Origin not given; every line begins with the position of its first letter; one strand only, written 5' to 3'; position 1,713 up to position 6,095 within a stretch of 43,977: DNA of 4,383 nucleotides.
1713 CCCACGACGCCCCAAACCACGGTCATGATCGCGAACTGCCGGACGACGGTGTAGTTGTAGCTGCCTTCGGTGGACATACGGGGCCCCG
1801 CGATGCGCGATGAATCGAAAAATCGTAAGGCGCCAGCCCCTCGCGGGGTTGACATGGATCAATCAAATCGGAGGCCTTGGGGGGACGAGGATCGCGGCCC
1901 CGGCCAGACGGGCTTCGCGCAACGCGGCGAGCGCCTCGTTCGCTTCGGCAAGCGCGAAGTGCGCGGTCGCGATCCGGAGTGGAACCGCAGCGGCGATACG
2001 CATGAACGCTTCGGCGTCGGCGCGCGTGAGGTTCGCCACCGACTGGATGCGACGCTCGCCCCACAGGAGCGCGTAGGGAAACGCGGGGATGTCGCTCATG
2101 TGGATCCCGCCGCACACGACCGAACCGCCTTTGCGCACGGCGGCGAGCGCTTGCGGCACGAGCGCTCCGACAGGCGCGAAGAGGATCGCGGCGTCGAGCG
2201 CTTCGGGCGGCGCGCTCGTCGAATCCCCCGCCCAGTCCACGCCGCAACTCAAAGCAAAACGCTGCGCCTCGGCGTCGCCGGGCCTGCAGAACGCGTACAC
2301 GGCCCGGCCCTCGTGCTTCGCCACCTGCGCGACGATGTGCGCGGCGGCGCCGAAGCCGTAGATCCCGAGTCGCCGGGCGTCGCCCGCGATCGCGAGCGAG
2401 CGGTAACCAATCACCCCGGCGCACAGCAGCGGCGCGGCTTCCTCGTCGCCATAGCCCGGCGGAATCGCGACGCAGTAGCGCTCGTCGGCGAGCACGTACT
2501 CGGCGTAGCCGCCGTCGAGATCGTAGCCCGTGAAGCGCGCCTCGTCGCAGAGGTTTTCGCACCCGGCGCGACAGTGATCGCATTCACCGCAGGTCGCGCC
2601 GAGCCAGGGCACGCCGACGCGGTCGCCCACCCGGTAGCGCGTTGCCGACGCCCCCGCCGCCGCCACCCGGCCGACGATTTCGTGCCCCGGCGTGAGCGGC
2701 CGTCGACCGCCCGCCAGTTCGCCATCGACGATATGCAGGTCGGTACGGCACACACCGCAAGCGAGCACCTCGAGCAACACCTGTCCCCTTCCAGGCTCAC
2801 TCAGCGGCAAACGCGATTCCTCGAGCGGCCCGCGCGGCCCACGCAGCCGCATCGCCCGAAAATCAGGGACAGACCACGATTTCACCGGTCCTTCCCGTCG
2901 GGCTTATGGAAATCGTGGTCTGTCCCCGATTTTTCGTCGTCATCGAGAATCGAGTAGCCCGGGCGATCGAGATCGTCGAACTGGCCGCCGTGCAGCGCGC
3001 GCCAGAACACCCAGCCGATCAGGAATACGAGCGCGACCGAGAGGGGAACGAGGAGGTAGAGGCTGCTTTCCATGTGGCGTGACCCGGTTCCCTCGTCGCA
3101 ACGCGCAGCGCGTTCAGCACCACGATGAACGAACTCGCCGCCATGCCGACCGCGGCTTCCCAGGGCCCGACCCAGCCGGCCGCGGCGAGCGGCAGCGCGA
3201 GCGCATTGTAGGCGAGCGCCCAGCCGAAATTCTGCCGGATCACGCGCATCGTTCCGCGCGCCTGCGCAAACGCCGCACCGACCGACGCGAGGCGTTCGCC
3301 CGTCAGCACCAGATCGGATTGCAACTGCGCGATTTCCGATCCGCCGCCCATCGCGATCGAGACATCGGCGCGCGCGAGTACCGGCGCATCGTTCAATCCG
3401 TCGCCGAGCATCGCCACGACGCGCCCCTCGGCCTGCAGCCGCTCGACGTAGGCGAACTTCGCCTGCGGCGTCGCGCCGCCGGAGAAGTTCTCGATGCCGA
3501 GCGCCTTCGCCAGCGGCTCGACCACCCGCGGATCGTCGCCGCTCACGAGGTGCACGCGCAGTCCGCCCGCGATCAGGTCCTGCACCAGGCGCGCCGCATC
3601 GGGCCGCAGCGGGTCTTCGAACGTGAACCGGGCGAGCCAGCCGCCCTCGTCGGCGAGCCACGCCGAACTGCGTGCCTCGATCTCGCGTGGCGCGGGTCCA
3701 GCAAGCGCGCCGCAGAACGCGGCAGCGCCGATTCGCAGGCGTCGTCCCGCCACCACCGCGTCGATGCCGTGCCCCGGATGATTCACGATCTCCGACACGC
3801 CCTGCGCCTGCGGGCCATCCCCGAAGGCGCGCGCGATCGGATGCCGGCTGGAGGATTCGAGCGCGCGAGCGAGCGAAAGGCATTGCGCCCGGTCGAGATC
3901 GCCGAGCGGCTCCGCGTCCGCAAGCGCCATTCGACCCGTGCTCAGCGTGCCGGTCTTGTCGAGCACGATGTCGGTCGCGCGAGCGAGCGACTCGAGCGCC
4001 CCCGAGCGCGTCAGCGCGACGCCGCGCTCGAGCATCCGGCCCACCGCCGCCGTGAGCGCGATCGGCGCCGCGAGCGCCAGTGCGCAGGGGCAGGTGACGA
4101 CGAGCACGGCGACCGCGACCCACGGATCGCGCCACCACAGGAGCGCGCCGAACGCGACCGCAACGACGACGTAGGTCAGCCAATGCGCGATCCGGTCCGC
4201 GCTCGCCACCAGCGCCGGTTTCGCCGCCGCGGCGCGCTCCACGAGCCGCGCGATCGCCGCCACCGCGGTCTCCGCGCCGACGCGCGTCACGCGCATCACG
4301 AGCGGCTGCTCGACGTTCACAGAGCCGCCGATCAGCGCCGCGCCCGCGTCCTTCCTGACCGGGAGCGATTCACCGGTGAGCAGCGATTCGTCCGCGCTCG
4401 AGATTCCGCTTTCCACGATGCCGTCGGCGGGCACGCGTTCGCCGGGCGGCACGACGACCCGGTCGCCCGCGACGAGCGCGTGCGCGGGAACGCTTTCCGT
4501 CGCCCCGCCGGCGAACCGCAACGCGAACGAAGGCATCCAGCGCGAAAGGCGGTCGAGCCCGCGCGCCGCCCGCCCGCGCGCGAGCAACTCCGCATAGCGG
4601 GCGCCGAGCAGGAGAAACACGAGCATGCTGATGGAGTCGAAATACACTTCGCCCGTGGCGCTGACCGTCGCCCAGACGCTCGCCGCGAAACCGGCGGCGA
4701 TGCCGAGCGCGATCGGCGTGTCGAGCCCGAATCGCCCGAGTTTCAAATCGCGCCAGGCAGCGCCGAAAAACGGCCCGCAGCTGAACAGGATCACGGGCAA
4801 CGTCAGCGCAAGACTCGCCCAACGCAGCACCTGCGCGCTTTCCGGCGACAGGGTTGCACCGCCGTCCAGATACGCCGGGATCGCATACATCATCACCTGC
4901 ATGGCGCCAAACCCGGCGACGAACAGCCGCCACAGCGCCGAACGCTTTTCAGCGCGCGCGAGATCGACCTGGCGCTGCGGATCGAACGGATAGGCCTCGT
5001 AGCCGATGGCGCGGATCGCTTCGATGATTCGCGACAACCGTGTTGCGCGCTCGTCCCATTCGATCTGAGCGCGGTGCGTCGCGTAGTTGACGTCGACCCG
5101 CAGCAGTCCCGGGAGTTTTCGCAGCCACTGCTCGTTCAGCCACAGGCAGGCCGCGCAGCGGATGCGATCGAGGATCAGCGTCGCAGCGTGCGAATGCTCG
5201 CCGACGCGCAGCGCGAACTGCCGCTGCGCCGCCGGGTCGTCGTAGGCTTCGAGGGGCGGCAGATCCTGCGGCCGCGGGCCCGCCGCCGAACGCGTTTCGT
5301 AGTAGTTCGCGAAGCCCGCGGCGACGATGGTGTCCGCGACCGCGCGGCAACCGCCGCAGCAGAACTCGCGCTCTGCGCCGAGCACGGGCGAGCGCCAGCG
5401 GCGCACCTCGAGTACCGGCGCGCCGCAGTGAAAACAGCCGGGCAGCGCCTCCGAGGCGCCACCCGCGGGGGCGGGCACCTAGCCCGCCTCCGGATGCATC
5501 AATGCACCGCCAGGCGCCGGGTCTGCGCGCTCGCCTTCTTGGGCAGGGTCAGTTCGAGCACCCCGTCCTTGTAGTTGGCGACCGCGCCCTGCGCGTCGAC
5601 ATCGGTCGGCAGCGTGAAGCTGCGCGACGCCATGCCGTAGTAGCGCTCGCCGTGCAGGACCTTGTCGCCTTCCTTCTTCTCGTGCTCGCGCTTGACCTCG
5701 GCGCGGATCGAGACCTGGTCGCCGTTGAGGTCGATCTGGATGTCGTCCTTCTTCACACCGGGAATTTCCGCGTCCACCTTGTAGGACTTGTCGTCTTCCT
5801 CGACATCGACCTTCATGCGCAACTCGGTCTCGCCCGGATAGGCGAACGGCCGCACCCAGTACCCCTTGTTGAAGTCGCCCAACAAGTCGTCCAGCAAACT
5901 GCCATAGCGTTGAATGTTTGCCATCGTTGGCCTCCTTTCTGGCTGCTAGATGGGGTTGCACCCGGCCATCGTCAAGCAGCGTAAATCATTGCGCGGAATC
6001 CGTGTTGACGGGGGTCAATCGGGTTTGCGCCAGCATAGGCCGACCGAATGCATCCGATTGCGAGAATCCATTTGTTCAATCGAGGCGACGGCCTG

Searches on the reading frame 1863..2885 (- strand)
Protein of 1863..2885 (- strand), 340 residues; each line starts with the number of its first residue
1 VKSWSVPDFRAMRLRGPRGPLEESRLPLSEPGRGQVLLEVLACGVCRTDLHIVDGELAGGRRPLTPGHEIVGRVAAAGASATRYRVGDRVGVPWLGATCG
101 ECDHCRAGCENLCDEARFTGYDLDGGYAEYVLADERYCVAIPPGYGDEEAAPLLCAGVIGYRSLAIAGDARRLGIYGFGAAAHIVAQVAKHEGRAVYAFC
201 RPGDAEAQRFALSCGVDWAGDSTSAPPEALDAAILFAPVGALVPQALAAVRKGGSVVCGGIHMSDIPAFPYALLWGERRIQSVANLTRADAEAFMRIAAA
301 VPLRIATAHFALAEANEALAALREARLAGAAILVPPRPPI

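Call 8: search_protein_families(library=pfam, proteins=[window:1863-2885:-], max_evalue=0.0001)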
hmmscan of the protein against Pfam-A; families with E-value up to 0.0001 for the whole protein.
window:1863-2885:- (340 aa): 2 families
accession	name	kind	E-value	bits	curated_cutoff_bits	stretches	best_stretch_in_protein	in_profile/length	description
PF08240.17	ADH_N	-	5.9e-31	107.2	23.5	1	32-142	1-103/104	Alcohol dehydrogenase GroES-like domain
PF00107.32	ADH_zinc_N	-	1e-05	25.9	31.8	1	183-297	4-126/129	Zinc-binding dehydrogenase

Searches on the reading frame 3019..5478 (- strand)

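Call 8: search_protein_families(library=pfam, proteins=[window:3019-5478:-], max_evalue=0.0001)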
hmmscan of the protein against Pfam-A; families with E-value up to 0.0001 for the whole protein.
window:3019-5478:- (819 aa): 6 families
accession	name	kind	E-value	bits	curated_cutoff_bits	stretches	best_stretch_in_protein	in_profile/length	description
PF00122.25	E1-E2_ATPase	-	1e-50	172.2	28.1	1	316-484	4-180/181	E1-E2 ATPase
PF00702.32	Hydrolase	-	2.6e-23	83.9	26.4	1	504-705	4-191/191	haloacid dehalogenase-like hydrolase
PF12156.14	ATPase-cat_bd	-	1.2e-18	68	27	1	15-89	2-82/86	Putative metal-binding domain of cation transport ATPase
PF00403.32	HMA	-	5.2e-09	36.8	24.8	1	101-161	2-62/62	Heavy-metal-associated domain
PF12710.13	HAD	-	2.2e-05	25.4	27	1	582-701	51-188/189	haloacid dehalogenase-like hydrolase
PF08282.18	Hydrolase_3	-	6.2e-05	23.3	20.9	0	677-725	195-243/255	haloacid dehalogenase-like hydrolase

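Call 94: search_protein_families(library=ncbifam, proteins=[window:3019-5478:-], max_evalue=0.00001)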
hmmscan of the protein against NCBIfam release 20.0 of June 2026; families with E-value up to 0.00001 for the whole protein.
window:3019-5478:- (819 aa): 21 families
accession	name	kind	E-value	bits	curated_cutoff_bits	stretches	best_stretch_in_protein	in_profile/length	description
TIGR01525.1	ATPase-IB_hvy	subfamily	7.1e-142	474.1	346.25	1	253-793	2-560/560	heavy metal translocating P-type ATPase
TIGR01511.1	ATPase-IB1_Cu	subfamily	6.6e-134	447.7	397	1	235-792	3-540/542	copper-translocating P-type ATPase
TIGR01512.1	ATPase-IB2_Cd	subfamily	1e-107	360.9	313.5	1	282-794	17-493/494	cadmium family heavy metal-translocating P-type ATPase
NF007952.0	PRK10671.1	equivalog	2.6e-100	336.9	1316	1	46-795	51-833/838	copper-exporting P-type ATPase CopA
NF008262.1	PRK11033.1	equivalog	1.6e-86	291.4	1005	1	96-793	40-727/731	zinc/cadmium/mercury/lead-transporting ATPase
NF033775.1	P_type_ZntA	exception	7.6e-75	252.6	1240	1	101-795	52-730/732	Zn(II)/Cd(II)/Pb(II) translocating P-type ATPase ZntA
TIGR01494.1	ATPase_P-type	subfamily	1.3e-62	211.8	62.3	1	286-767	2-462/478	HAD-IC family P-type ATPase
TIGR01497.1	kdpB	equivalog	1.8e-41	142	527.9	2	265-537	51-335/675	potassium-transporting ATPase subunit KdpB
TIGR01647.1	ATPase-IIIA_H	equivalog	5e-40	137.4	615.5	2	272-537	48-323/755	plasma-membrane proton-efflux P-type ATPase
TIGR01522.1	ATPase-IIA2_Ca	equivalog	7.6e-35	119.9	798.3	2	669-765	571-668/854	calcium-transporting P-type ATPase, PMR1-type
TIGR01517.1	ATPase-IIB_Ca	equivalog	1.3e-33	116.2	507.05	3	671-765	613-707/882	calcium-translocating P-type ATPase, PMCA-type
TIGR01523.1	ATPase-IID_K-Na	equivalog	6.2e-30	103.5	645.05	2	670-747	676-754/997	potassium/sodium efflux P-type ATPase, fungal-type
NF010609.0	PRK14010.1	equivalog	2.8e-27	95.2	1323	2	277-518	62-316/673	K(+)-transporting ATPase subunit B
TIGR01116.1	ATPase-IIA1_Ca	equivalog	7.8e-26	90.4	703.4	2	617-745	460-603/799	calcium-translocating P-type ATPase, SERCA-type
TIGR01106.1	ATPase-IIC_X-K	subfamily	9e-23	80.1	946.1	2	669-757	667-756/997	Na,H/K antiporter P-type ATPase subunit alpha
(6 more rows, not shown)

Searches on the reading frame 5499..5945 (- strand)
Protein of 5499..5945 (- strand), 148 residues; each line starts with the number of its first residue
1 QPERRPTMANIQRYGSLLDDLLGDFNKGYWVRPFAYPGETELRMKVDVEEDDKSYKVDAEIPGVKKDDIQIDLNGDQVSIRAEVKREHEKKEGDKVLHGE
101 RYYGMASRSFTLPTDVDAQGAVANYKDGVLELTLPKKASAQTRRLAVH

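Call 8: search_protein_families(library=pfam, proteins=[window:5499-5945:-], max_evalue=0.0001)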
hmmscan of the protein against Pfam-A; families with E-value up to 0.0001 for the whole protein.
window:5499-5945:- (148 aa): 2 families
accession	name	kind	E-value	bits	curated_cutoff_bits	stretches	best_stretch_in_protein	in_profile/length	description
PF00011.27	HSP20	-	1.9e-21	76.5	20.8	1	47-145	1-99/102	Hsp20/alpha crystallin family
PF17886.7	ArsA_HSP20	-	5.6e-06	26.3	22.5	1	52-132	1-61/63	HSP20-like domain found in ArsA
